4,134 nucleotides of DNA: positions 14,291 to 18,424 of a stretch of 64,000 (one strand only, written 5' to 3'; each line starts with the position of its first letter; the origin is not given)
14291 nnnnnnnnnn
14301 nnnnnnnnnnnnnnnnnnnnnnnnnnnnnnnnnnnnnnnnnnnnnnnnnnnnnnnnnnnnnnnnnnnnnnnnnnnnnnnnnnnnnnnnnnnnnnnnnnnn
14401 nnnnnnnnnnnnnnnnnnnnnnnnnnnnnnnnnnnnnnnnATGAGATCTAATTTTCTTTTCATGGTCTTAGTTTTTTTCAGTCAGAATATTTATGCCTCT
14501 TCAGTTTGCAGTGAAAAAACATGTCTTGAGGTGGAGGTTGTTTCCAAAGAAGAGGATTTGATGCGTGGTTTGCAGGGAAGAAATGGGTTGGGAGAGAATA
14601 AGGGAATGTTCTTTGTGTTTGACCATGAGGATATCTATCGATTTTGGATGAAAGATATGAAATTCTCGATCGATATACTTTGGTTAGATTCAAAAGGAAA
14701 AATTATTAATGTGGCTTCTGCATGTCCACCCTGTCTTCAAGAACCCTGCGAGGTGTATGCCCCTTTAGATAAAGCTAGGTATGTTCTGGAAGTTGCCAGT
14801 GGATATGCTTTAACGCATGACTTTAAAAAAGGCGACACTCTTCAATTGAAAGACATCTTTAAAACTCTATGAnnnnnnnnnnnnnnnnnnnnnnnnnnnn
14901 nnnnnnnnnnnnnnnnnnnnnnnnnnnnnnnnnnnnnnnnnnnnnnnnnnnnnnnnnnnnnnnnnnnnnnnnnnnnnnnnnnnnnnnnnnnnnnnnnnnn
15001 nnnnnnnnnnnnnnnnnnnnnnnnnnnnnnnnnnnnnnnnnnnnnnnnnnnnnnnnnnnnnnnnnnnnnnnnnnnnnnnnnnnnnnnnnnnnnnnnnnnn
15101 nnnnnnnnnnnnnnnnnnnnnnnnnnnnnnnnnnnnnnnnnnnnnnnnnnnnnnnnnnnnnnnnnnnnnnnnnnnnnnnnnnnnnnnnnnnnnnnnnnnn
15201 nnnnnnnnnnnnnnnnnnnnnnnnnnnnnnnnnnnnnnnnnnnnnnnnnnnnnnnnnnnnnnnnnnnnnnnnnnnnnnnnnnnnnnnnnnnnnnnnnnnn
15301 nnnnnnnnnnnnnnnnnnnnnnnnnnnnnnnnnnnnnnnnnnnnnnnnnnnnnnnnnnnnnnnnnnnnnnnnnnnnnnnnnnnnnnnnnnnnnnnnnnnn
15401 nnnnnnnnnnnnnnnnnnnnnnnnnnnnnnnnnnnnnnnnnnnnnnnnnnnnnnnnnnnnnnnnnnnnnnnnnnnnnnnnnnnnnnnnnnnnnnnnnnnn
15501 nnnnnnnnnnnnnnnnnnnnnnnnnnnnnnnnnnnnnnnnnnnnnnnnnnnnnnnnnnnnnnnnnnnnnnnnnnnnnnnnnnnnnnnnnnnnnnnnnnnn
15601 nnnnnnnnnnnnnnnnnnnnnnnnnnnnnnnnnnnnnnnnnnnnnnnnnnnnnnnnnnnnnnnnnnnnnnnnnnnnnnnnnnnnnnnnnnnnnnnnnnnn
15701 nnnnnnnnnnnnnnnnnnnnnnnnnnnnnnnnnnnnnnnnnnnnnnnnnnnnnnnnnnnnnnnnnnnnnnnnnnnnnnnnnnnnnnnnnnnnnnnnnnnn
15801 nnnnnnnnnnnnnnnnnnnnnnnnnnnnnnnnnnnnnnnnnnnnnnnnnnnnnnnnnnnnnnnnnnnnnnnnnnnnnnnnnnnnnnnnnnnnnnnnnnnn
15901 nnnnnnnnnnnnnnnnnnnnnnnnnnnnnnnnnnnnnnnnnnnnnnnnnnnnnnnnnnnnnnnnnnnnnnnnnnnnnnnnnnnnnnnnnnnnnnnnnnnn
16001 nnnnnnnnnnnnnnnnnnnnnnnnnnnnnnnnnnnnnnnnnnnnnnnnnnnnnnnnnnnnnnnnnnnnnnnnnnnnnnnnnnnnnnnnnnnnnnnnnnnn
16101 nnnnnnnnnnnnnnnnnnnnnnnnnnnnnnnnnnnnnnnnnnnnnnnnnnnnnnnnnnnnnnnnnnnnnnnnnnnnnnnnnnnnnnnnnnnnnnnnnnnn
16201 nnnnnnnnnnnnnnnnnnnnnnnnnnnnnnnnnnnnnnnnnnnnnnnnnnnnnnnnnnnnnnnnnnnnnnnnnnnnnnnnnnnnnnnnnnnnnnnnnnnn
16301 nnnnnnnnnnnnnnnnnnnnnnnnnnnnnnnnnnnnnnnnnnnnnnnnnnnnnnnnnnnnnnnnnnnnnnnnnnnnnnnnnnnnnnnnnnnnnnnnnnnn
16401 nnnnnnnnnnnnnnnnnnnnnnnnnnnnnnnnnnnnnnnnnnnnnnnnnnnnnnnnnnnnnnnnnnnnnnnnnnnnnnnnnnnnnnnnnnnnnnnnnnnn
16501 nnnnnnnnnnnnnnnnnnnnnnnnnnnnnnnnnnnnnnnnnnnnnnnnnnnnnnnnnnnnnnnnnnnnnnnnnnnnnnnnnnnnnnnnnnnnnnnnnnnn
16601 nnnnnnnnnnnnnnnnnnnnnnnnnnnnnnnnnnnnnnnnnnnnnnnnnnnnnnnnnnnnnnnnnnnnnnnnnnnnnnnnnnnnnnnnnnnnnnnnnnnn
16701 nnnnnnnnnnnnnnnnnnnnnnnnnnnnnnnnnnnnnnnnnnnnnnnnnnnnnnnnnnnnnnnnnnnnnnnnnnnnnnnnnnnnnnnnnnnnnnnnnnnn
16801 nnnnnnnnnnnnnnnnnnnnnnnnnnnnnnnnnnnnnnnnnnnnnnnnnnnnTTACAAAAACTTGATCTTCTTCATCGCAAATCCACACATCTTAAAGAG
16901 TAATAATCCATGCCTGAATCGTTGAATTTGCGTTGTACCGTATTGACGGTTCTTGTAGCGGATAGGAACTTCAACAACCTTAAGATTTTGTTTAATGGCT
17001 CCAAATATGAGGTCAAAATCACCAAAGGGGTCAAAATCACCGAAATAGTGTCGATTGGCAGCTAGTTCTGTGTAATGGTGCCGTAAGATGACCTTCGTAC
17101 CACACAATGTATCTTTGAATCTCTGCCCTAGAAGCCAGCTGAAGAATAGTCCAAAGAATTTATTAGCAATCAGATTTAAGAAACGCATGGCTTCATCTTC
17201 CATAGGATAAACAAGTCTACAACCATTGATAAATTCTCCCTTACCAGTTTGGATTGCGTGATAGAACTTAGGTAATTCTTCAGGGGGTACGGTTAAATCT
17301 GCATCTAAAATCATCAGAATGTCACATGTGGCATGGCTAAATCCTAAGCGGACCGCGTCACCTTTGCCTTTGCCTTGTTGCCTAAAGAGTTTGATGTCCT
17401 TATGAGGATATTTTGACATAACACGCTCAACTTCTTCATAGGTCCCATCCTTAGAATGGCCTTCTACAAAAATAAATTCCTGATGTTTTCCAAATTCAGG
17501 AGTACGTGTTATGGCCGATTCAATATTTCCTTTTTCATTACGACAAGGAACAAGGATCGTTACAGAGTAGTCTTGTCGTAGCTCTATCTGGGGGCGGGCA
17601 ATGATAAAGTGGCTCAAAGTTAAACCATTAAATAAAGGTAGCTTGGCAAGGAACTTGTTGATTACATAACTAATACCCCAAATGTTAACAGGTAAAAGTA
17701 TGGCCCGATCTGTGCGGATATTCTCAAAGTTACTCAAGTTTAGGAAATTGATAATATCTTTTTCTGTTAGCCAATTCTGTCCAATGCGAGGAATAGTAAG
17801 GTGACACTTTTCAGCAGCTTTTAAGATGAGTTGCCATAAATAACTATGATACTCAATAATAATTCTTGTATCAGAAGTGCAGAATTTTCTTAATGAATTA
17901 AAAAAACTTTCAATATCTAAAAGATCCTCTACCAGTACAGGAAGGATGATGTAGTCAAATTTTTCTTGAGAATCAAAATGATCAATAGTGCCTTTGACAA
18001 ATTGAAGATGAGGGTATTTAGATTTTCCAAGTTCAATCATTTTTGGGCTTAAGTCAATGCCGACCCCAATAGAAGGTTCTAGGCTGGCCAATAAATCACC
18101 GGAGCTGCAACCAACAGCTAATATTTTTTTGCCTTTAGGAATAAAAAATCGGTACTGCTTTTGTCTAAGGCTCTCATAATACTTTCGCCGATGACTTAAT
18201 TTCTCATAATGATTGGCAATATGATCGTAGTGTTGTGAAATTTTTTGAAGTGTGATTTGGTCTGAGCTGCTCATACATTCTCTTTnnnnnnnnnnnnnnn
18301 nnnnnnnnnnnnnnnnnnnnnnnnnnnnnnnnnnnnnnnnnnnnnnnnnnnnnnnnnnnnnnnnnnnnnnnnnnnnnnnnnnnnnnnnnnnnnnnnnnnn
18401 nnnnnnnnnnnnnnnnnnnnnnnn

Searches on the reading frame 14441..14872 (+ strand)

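Call 76: search_protein_families(library=pfam, proteins=[window:14441-14872:+], max_evalue=0.0001)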
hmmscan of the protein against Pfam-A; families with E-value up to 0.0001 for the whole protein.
window:14441-14872:+ (143 aa): 1 family
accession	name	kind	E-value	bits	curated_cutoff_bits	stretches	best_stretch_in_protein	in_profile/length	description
PF02643.20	DUF192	-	1.3e-27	96.2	27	1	30-135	2-95/96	Uncharacterized ACR, COG1430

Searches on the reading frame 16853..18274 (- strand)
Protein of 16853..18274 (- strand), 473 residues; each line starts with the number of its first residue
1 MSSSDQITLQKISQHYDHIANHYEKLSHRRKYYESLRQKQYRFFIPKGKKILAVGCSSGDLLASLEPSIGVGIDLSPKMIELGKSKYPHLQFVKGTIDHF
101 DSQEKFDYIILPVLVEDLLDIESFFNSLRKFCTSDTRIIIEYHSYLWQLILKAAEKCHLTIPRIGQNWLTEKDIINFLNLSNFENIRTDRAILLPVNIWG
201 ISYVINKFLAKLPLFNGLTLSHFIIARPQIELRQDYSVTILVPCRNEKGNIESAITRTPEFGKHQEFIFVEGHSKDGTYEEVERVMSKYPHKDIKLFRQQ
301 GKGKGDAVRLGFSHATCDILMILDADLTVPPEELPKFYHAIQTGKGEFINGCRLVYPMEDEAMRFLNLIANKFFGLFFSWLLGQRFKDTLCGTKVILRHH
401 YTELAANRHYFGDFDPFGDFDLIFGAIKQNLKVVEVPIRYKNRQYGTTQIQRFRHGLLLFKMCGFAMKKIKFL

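Call 4: search_protein_families(library=pfam, proteins=[window:16853-18274:-], max_evalue=0.1)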
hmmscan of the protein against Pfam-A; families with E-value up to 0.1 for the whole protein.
window:16853-18274:- (473 aa): 13 families
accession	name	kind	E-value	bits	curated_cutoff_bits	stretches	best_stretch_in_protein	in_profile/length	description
PF00535.33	Glycos_transf_2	-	1.6e-20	74.2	23.3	1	239-369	1-131/168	Glycosyl transferase family 2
PF13847.12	Methyltransf_31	-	1.2e-09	38.4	27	1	47-159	3-128/145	Methyltransferase domain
PF10111.15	Glyco_tranf_2_2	-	4.2e-09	36.7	27.3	1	239-411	1-185/276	Glycosyltransferase like family 2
PF13649.12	Methyltransf_25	-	1.3e-08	35.9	27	1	51-126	1-87/97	Methyltransferase domain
PF13641.12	Glyco_tranf_2_3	-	3.2e-08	34.3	27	1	238-362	3-131/230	Glycosyltransferase like family 2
PF13489.12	Methyltransf_23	-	3.2e-08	33.9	27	1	29-186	5-162/164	Methyltransferase domain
PF08241.18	Methyltransf_11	-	4.9e-07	30.7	21.2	1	52-139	1-94/95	Methyltransferase domain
PF08242.18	Methyltransf_12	-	2.1e-06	28.8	30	1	52-136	1-96/98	Methyltransferase domain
PF07021.18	MetW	-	0.00022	21.4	21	1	44-190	10-158/193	Methionine biosynthesis protein MetW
PF13632.12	Glyco_trans_2_3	-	0.024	14.9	27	1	320-438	2-118/198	Glycosyl transferase family group 2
PF01209.24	Ubie_methyltran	-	0.028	14.2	20.1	1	10-138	14-149/233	ubiE/COQ5 methyltransferase family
PF05401.17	NodS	-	0.06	13.6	24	1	50-129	46-130/201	Nodulation protein S (NodS)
PF13506.12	Glyco_transf_21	-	0.06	13.2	21.7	1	311-375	25-89/174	Glycosyl transferase family 21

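Call 61: search_solved_structures(query=window:16853-18274:-, max_evalue=0.00001)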
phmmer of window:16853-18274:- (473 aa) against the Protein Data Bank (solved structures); distinct sequences matched with E-value up to 0.00001: 4.
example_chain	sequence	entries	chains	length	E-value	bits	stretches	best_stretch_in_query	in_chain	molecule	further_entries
5mlz_A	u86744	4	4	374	7.4e-17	64.5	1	234-372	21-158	Dolichol monophosphate mannose synthase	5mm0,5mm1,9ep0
9hwj_A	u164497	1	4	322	2.6e-12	49.6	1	235-454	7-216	Undecaprenyl-phosphate 4-deoxy-4-formamido-L-arabinose transferase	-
9bhc_C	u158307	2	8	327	3.5e-10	42.5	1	237-449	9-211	Undecaprenyl-phosphate 4-deoxy-4-formamido-L-arabinose transferase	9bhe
8vxh_A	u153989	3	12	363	4.1e-10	42.3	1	237-449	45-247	Undecaprenyl-phosphate 4-deoxy-4-formamido-L-arabinose transferase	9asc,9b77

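Call 96: search_protein_families(library=ncbifam, proteins=[window:16853-18274:-], max_evalue=0.001)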
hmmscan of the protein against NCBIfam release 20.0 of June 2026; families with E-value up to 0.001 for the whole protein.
window:16853-18274:- (473 aa): 14 families
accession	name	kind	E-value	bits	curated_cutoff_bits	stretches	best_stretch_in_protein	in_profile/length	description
TIGR04182.1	glyco_TIGR04182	equivalog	2.6e-28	99.2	325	1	238-460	2-211/293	S-layer glycoprotein N-glycosyltransferase AglJ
NF041391.1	DPhHxTase_Halo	equivalog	1.1e-13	50.7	375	1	250-457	9-199/213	dolichyl-phosphate hexose transferase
TIGR03937.1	PgaC_IcaA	equivalog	3.7e-11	42.6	422.3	1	229-329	38-138/407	poly-beta-1,6-N-acetyl-D-glucosamine synthase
NF007986.1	PRK10714.1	equivalog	1.9e-10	40.3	529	1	237-345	7-119/316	undecaprenyl-phosphate 4-deoxy-4-formamido-L-arabinose transferase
TIGR04283.1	glyco_like_mftF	equivalog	2.5e-10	40.3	182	1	239-341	2-97/221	TIGR04283 family arsenosugar biosynthesis glycosyltransferase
NF047588.1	GlcsyltransPgfSStrep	equivalog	3.6e-09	36.3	500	1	238-405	3-168/308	glycosyltransferase PgfS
NF010496.0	PRK13915.1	equivalog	3.3e-07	29.7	262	1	231-330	26-130/307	glucosyl-3-phosphoglycerate synthase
NF001244.0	PRK00216.1-5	equivalog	3.2e-05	23.3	216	1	10-107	8-120/236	bifunctional demethylmenaquinone methyltransferase/2-methoxy-6-polyprenyl-1,4-benzoquinol methylase UbiE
TIGR01983.1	UbiG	equivalog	3.8e-05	23.1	102.95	1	42-141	49-152/228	bifunctional 2-polyprenyl-6-hydroxyphenol methylase/3-demethylubiquinol 3-O-methyltransferase UbiG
TIGR01934.1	MenG_MenH_UbiE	subfamily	3.8e-05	23.1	158.35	1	10-178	6-181/223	ubiquinone/menaquinone biosynthesis methyltransferase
NF002463.0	PRK01683.1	equivalog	7.3e-05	22.5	297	1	49-128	33-116/258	trans-aconitate 2-methyltransferase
NF001243.0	PRK00216.1-4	equivalog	0.00015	21.2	235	1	9-109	13-120/237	demethylmenaquinone methyltransferase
NF041875.1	EPS_EpsD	equivalog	0.00019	21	370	1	263-342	29-105/325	exopolysaccharide biosynthesis glycosyltransferase EpsD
TIGR03965.1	mycofact_glyco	equivalog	0.00052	19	280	1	229-336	66-174/467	mycofactocin biosynthesis glycosyltransferase MftF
